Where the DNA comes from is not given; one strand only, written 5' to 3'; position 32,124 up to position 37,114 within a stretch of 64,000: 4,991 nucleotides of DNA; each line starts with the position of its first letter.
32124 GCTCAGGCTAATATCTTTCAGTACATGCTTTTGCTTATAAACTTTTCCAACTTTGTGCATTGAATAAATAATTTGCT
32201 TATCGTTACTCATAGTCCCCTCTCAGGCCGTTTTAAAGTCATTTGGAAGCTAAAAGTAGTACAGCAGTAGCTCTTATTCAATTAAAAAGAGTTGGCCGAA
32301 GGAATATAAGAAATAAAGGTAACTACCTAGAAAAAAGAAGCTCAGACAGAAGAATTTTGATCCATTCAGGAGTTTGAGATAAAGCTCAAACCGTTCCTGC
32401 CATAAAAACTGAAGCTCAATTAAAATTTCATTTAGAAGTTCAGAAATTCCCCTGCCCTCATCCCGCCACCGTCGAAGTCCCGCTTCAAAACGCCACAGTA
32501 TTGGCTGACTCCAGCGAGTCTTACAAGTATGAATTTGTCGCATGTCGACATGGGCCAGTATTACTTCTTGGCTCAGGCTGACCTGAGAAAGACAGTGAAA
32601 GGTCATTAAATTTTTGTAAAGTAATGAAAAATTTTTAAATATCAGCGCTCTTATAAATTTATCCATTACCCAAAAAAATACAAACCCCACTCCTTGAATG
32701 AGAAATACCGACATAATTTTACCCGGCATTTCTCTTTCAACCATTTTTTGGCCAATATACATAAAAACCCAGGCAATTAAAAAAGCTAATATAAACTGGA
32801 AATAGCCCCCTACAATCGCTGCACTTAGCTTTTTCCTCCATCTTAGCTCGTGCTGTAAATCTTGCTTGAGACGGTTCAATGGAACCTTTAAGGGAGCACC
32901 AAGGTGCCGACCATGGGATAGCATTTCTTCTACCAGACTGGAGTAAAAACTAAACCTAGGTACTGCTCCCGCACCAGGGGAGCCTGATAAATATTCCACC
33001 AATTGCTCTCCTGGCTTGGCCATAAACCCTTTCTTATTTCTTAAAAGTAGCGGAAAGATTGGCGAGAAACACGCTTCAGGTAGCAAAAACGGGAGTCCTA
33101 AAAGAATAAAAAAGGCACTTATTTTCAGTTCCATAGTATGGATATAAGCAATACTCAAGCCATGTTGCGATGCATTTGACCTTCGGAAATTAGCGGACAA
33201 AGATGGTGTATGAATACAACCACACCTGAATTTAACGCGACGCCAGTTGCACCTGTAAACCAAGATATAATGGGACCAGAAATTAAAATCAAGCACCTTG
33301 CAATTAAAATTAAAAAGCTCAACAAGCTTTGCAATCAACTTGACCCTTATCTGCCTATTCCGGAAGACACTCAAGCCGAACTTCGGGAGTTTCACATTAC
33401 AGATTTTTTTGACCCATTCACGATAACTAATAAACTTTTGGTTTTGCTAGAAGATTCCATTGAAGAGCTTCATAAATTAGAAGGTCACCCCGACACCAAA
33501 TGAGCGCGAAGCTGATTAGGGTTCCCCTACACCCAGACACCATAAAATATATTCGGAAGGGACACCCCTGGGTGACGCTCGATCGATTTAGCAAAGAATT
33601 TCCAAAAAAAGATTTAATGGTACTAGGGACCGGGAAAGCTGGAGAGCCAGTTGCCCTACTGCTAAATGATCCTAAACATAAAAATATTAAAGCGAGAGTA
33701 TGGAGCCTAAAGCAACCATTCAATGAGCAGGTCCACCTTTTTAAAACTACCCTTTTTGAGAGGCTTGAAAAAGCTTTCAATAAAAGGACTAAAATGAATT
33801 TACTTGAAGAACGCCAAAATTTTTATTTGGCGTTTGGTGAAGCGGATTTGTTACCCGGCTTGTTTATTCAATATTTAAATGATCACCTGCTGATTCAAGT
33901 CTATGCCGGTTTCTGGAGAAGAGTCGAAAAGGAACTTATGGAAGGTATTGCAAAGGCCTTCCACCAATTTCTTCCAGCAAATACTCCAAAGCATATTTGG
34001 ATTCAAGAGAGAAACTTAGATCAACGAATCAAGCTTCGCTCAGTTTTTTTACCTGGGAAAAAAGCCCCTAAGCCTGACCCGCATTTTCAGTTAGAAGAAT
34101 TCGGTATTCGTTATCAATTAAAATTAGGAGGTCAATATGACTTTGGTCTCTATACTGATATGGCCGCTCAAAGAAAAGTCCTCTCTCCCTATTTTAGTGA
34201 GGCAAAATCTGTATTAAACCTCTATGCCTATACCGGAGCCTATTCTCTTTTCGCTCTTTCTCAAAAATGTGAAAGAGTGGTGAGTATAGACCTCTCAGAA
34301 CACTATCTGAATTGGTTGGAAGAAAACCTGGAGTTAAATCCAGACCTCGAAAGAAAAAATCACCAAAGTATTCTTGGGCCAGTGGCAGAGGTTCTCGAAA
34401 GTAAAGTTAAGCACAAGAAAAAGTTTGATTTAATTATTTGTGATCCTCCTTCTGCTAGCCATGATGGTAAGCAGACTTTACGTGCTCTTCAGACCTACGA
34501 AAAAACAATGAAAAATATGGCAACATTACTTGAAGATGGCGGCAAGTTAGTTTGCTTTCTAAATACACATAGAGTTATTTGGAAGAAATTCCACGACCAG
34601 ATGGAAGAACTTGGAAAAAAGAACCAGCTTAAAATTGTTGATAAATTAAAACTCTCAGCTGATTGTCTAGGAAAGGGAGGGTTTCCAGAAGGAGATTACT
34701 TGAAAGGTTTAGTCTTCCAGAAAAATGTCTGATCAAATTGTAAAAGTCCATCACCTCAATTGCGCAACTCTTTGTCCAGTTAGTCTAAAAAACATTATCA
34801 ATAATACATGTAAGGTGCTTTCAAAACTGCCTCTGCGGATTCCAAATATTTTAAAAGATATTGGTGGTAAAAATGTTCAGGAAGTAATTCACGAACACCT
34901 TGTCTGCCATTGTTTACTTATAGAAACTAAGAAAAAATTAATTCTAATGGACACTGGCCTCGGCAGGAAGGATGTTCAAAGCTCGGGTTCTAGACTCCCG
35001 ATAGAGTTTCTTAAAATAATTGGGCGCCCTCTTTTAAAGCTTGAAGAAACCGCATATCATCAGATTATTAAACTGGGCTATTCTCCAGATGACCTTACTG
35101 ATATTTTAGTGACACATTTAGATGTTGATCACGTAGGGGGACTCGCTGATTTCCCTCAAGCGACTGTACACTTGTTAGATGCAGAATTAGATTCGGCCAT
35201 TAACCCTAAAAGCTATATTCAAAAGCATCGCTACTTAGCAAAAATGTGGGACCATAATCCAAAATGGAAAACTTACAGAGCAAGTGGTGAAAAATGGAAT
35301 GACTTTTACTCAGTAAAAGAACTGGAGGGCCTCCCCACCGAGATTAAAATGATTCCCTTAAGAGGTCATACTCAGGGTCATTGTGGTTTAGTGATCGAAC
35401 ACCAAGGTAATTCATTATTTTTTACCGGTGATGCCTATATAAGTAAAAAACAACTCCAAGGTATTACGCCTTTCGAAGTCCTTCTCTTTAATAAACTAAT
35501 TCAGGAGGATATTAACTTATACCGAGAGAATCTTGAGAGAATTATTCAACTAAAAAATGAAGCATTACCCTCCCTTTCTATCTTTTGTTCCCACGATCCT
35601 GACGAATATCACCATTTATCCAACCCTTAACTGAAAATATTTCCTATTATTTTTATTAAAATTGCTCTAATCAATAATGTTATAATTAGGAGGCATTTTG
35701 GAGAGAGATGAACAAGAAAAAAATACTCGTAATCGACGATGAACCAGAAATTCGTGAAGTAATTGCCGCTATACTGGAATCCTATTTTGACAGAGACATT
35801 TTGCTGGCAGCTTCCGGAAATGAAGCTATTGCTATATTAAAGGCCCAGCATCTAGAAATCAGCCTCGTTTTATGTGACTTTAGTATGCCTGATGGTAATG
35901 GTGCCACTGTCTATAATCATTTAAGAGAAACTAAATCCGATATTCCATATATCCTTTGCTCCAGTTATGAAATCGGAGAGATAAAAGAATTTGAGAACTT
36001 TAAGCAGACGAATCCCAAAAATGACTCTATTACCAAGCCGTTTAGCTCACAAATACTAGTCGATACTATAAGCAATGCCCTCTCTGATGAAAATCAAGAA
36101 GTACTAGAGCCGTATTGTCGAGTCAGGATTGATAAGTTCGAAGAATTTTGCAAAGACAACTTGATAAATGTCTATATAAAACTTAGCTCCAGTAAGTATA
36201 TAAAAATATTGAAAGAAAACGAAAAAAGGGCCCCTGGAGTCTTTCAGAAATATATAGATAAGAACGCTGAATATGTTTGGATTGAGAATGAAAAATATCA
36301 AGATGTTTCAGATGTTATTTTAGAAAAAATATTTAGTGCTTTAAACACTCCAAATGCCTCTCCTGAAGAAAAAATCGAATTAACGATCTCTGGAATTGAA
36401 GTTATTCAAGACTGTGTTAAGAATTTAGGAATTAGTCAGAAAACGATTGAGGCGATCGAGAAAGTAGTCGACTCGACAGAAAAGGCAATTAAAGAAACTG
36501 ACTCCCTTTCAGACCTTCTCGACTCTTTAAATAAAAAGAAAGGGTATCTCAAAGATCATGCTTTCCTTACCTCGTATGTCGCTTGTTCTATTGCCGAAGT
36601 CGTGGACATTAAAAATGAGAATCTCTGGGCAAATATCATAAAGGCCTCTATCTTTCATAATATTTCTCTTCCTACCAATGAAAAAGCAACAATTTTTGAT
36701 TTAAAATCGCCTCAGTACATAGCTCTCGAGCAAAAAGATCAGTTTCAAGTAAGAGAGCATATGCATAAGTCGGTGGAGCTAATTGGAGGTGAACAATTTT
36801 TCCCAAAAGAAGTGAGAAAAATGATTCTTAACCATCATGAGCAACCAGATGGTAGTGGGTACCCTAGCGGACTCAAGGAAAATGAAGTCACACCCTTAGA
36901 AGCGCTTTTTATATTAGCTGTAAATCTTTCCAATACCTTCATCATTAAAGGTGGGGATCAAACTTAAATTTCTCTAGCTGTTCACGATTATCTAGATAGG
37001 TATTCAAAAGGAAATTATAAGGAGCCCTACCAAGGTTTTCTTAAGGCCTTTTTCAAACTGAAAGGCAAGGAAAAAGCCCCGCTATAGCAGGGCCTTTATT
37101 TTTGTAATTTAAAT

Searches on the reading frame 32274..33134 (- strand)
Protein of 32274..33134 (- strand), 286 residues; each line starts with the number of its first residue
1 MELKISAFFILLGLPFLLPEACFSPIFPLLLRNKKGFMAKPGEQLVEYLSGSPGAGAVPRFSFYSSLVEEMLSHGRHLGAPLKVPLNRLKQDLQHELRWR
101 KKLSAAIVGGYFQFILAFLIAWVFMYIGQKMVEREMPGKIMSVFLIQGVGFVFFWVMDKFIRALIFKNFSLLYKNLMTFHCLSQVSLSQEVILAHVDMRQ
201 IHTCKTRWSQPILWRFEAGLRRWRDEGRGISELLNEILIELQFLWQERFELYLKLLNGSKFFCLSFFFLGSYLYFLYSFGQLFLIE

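Call 28: search_protein_families(library=pfam, alignment_id=A3, max_evalue=1)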
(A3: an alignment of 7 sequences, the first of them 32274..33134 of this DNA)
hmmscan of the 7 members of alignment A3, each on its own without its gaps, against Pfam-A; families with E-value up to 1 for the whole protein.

A. member 1, window:32274-33134:- (286 aa): 4 families
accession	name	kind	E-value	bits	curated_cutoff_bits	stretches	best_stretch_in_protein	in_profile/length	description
PF00482.28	T2SSF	-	0.0021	18.5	25.2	1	59-127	56-122/125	Type II secretion system (T2SS), protein F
PF06127.16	Mpo1-like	-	0.0079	16.7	24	1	106-157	39-90/95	2-hydroxy-palmitic acid dioxygenase Mpo1-like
PF04341.17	DUF485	-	0.099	13.1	28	1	102-134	49-81/88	Protein of unknown function, DUF485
PF02163.28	Peptidase_M50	-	0.13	12.1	27.2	1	93-170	70-106/221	Peptidase family M50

B. families by the number of members that match (of 7 scanned): 7 families
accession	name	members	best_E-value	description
PF00482.28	T2SSF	3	0.00021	Type II secretion system (T2SS), protein F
PF01769.21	MgtE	2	0.0087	Divalent cation transporter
PF06127.16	Mpo1-like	1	0.0079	2-hydroxy-palmitic acid dioxygenase Mpo1-like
PF13253.11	DUF4044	1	0.022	Protein of unknown function (DUF4044)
PF04341.17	DUF485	1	0.099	Protein of unknown function, DUF485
PF02163.28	Peptidase_M50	1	0.13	Peptidase family M50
PF07753.16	DUF1609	1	0.22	Protein of unknown function (DUF1609)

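Call 29: search_solved_structures(query=A3, max_evalue=10, show_alignments=2)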
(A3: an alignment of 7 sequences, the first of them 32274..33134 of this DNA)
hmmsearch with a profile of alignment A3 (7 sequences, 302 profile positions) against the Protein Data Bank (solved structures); distinct sequences matched with E-value up to 10: 25.
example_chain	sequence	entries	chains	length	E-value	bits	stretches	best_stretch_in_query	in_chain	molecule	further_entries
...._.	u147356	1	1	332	8.7e-06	28.4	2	223-263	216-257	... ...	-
1v63_A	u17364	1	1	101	0.013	18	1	224-272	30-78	Nucleolar transcription factor 1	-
2ffh_A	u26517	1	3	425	0.12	14.7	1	224-259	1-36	PROTEIN (FFH)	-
1ng1_A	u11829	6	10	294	0.2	14.1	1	224-259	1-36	SIGNAL SEQUENCE RECOGNITION PROTEIN FFH | SIGNAL RECOGNITION PARTICLE PROTEIN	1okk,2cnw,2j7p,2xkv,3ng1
1ls1_A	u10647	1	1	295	0.2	14.1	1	224-259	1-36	SIGNAL RECOGNITION PARTICLE PROTEIN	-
1jpj_A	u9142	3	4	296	0.2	14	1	224-259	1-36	SIGNAL RECOGNITION PARTICLE PROTEIN | SRP54NG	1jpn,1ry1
2c03_A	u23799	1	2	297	0.2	14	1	224-259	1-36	SIGNAL RECOGNITION PARTICLE PROTEIN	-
1o87_A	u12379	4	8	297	0.2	14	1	224-259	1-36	SIGNAL RECOGNITION PARTICLE PROTEIN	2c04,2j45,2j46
1rj9_B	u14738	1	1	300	0.21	14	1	224-259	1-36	Signal recognition particle protein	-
2iy3_A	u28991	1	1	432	0.3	13.5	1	224-259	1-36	Signal recognition particle protein,Signal recognition particle 54 kDa protein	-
5j0k_A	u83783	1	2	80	0.32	13.4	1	219-263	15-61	designed protein 2L4HC2_23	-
6egc_A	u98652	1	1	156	0.33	13.3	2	219-263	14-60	SC_2L4HC2_23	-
6dmp_B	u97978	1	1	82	0.39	13.1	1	221-271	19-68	Designed orthogonal protein DHD13_XAAA_B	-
8jxh_D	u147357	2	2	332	0.42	13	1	225-263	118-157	Alpha-2-macroglobulin receptor-associated protein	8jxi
2ng1_A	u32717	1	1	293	0.48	12.8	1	225-259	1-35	SIGNAL SEQUENCE RECOGNITION PROTEIN FFH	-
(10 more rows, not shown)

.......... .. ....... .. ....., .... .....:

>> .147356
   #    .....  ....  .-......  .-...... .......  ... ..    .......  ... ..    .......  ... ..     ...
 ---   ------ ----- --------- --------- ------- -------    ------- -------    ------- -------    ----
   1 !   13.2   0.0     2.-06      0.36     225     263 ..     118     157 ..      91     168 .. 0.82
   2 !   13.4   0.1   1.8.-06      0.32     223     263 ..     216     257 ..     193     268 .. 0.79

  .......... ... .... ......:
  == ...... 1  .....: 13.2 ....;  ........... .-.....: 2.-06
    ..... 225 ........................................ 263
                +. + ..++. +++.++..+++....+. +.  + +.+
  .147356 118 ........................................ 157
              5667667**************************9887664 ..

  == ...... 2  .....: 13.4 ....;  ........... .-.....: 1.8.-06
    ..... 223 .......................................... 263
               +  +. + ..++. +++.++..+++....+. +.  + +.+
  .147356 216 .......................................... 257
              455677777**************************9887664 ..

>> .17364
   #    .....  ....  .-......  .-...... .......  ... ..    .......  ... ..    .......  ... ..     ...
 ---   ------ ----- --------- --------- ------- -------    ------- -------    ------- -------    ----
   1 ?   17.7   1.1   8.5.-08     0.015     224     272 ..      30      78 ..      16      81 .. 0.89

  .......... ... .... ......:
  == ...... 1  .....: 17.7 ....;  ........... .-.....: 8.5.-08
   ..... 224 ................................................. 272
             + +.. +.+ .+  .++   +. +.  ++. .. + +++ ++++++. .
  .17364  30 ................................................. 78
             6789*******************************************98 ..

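Call 31: find_homologous_proteins(query=A3, max_evalue=0.001)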
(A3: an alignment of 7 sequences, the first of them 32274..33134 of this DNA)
Query A3 (7 sequences) (286 aa, profile of the alignment): 4 proteins with E <= 0.001 among 8000 candidates.
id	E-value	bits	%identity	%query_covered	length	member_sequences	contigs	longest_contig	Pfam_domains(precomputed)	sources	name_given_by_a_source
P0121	2.6e-91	324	100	87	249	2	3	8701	-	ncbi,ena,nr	ncbi:MAG: hypothetical protein HOM21_08145 [Halobacteriovoraceae bacterium]|nr:hypothetical protein 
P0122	1.6e-89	318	21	90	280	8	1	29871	-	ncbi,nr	ncbi:MAG: hypothetical protein VYA54_08895 [Bdellovibrionota bacterium]|nr:hypothetical protein [Bde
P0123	6.5e-81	290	21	90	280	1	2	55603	-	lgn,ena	-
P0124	8.1e-75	270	25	81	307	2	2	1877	-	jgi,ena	-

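Call 44: search_protein_representatives(alignment_id=A4)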
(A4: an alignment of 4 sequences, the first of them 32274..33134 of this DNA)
Query: 4 sequences, 291 profile positions. Proteins with E-value up to 0.001 (for the whole library): 443; up to 1e-10: 388; up to 1e-30: 170. The best 150 are listed.
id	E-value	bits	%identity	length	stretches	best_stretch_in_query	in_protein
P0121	6.2e-111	387.0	-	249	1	40-291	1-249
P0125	2.5e-91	322.7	-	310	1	1-291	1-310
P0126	5.2e-65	236.2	-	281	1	3-287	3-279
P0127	1.0e-58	215.6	-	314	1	1-291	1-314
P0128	3.6e-56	207.2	-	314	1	4-291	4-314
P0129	3.7e-56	207.2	-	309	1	1-290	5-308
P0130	5.1e-55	203.5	-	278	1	1-286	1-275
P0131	1.5e-54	201.9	-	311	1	3-291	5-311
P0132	9.5e-54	199.3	-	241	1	60-291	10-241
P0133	9.8e-54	199.2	-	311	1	1-291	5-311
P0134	8.7e-52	192.8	-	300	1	40-291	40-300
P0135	4.3e-51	190.6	-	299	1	3-291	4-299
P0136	8.4e-51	189.6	-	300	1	9-291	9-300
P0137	3.1e-50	187.7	-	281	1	6-285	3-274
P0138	6.6e-50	186.7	-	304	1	42-291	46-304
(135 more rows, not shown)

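Call 46: search_protein_families(library=pfam, alignment_id=A6, max_evalue=0.01)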
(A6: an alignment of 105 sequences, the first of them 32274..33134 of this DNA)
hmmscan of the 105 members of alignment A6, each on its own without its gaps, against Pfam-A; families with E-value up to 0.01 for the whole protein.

A. member 1, window:32274-33134:- (286 aa): 2 families
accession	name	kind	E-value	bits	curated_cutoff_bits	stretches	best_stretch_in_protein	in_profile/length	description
PF00482.28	T2SSF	-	0.0021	18.5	25.2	0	59-127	56-122/125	Type II secretion system (T2SS), protein F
PF06127.16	Mpo1-like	-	0.0079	16.7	24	0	106-157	39-90/95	2-hydroxy-palmitic acid dioxygenase Mpo1-like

B. families by the number of members that match (of 105 scanned): 10 families
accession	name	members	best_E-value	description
PF00482.28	T2SSF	12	1.2e-06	Type II secretion system (T2SS), protein F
PF01769.21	MgtE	2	0.00039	Divalent cation transporter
PF03118.21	RNA_pol_A_CTD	1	5.7e-05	Bacterial RNA polymerase, alpha chain C terminal domain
PF12832.13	MFS_1_like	1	0.00052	MFS_1 like family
PF22860.2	DUF7017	1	0.0008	Domain of unknown function (DUF7017)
PF06182.17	ABC2_membrane_6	1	0.002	ABC-2 family transporter protein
PF06011.17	TRP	1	0.0043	Transient receptor potential (TRP) ion channel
PF20990.2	DUF2207_C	1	0.0054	Predicted membrane protein (DUF2207) C-terminal domain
PF10348.14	DUF2427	1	0.0059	Domain of unknown function (DUF2427)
PF06127.16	Mpo1-like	1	0.0079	2-hydroxy-palmitic acid dioxygenase Mpo1-like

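Call 53: predict_structure(alignment_id=A6)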
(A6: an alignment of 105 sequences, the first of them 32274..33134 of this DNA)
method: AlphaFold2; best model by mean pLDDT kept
length: 286 residues; sequences in the alignment: 105
mean_pLDDT: 91.5   pTM: 0.83
mean pLDDT of the five models: 91.5, 91.4, 90.6, 90.6, 90.0
residues with pLDDT >= 90: 239; 70-90: 32; 50-70: 14; < 50: 1
segments of 3 or more residues with pLDDT < 50: none
pLDDT, mean of each block of 10 residues (from residue 1): 80 77 62 63 96 92 96 94 95 94 92 95 94 92 96 95 95 97 93 95 94 97 95 97 96 98 98 96 88
secondary structure, 60 per line:
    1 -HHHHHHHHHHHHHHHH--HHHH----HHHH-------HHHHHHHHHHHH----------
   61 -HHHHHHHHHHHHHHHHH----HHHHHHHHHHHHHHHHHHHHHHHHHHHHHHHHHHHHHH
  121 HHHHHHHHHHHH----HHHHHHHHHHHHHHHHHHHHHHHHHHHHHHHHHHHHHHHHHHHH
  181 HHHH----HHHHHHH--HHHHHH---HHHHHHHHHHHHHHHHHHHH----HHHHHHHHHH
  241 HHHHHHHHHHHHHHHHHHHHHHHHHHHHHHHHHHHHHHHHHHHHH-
elements in order: H2-17 H20-23 H28-31 H39-50 H62-78 H83-132 H137-184 H189-195 H198-203 H207-226 H231-285

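Call 56: fold_search(model_id=the predicted structure, library=pdb)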
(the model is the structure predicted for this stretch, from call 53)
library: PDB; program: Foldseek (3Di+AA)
matches with E <= 10: 151; with E <= 0.001: 0
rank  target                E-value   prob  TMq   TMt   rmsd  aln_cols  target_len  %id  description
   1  7p5c_A                2.1e-01  0.13  0.13  0.10  24.5       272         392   14  Cryo-EM structure of human TTYH3 in Ca2+ and GDN (released 2021-08-11)
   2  7aam_B                4.1e-01  0.18  0.17  0.17  38.8       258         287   10  Crystal structure of the F-BAR domain of PSTIPIP1 bound to the CTH domain of the phosphatase LYP (released 2022-02-23)
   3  7aam_A                5.7e-01  0.15  0.18  0.18  38.4       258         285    9  Crystal structure of the F-BAR domain of PSTIPIP1 bound to the CTH domain of the phosphatase LYP (released 2022-02-23)
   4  7p5j_A                6.3e-01  0.08  0.13  0.12  25.4       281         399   12  Cryo-EM structure of human TTYH1 in GDN (released 2021-08-11)
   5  7aal_A                7.2e-01  0.13  0.17  0.17  38.5       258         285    9  Crystal structure of the F-BAR domain of PSTIPIP1, G258A mutant (released 2022-02-23)
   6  4wic_A                7.6e-01  0.12  0.19  0.16  32.8       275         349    7  Immediate-early 1 protein (IE1) of rhesus macaque cytomegalovirus (released 2015-07-15)
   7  7p5m_A                9.5e-01  0.08  0.17  0.13  20.5       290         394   13  Cryo-EM structure of human TTYH2 in lipid nanodiscs (released 2021-08-11)
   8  7p54_A                1.3e+00  0.08  0.16  0.12  20.5       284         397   12  Cryo-EM structure of human TTYH2 in GDN (released 2021-08-11)
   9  6th1                  1.3e+00  0.18  0.25  0.21  20.6       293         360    8  IE1 from rat cytomegalovirus (released 2020-11-25)
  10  7udm_A                1.8e+00  0.15  0.25  0.25  27.8       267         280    7  Crystal structure of designed helical repeat protein RPB_PLP1_R6 in alternative conformation 1 (with peptide) (released 2023-03-22)
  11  4wic_B                1.8e+00  0.16  0.29  0.25  33.3       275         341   11  Immediate-early 1 protein (IE1) of rhesus macaque cytomegalovirus (released 2015-07-15)
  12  2efl                  1.8e+00  0.07  0.17  0.17  41.2       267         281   11  Crystal structure of the EFC domain of formin-binding protein 17 (released 2007-05-29)
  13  7udn_B                2.2e+00  0.14  0.25  0.26  27.9       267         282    7  Crystal structure of designed helical repeat protein RPB_PLP1_R6 in alternative conformation 2 (released 2023-03-22)
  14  6ixf_A                2.2e+00  0.06  0.16  0.19  27.9       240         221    9  Crystal structure of SeMet apo SH3BP5 (P41) (released 2019-03-20)
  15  3q84_G                2.2e+00  0.05  0.15  0.15  40.6       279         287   12  Crystal structure of human PACSIN 1 F-BAR domain (released 2012-02-22)
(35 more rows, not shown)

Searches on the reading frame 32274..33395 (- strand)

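Call 3: search_protein_families(library=pfam, max_evalue=1, proteins=[window:32274-33395:-])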
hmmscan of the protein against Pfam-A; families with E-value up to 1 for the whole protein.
window:32274-33395:- (373 aa): 3 families
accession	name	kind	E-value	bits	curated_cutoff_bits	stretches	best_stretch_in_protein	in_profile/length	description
PF00482.28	T2SSF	-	0.0053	17.2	25.2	1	146-214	56-122/125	Type II secretion system (T2SS), protein F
PF06127.16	Mpo1-like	-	0.0087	16.6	24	1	193-244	39-90/95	2-hydroxy-palmitic acid dioxygenase Mpo1-like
PF04341.17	DUF485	-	0.14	12.6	28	1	189-221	49-81/88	Protein of unknown function, DUF485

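Call 7: search_protein_families(library=ncbifam, max_evalue=1, proteins=[window:32274-33395:-])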
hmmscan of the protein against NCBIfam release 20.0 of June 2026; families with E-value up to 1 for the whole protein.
window:32274-33395:- (373 aa): 1 family
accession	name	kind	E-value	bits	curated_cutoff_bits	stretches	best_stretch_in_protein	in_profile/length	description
TIGR03472.1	HpnI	equivalog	0.087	11.6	310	1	174-276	256-353/373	bacteriohopanetetrol glucosamine biosynthesis glycosyltransferase HpnI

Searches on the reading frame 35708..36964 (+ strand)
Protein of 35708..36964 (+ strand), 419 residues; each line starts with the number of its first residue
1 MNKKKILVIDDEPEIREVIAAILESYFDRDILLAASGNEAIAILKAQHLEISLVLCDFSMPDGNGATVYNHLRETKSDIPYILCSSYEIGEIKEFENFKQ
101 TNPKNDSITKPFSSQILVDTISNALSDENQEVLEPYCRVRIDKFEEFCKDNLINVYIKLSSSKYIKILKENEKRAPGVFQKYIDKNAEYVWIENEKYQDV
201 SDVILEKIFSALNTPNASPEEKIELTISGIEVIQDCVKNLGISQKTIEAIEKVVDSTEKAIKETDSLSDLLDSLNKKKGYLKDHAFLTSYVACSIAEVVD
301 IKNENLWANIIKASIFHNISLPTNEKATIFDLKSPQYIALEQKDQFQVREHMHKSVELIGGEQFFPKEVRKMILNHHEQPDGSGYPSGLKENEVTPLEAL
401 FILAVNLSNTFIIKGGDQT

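Call 95: search_protein_families(library=pfam, max_evalue=0.001, proteins=[window:35708-36964:+])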
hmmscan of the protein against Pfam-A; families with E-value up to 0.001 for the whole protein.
window:35708-36964:+ (419 aa): 3 families
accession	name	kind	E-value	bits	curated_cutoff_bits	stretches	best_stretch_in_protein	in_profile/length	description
PF00072.30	Response_reg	-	1.7e-16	60.8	30.2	1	6-121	1-110/111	Response regulator receiver domain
PF13487.12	HD_5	-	9.5e-11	42.2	27.2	1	274-397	7-126/170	HD domain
PF01966.28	HD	-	0.00064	20.4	22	0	283-400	3-106/116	HD domain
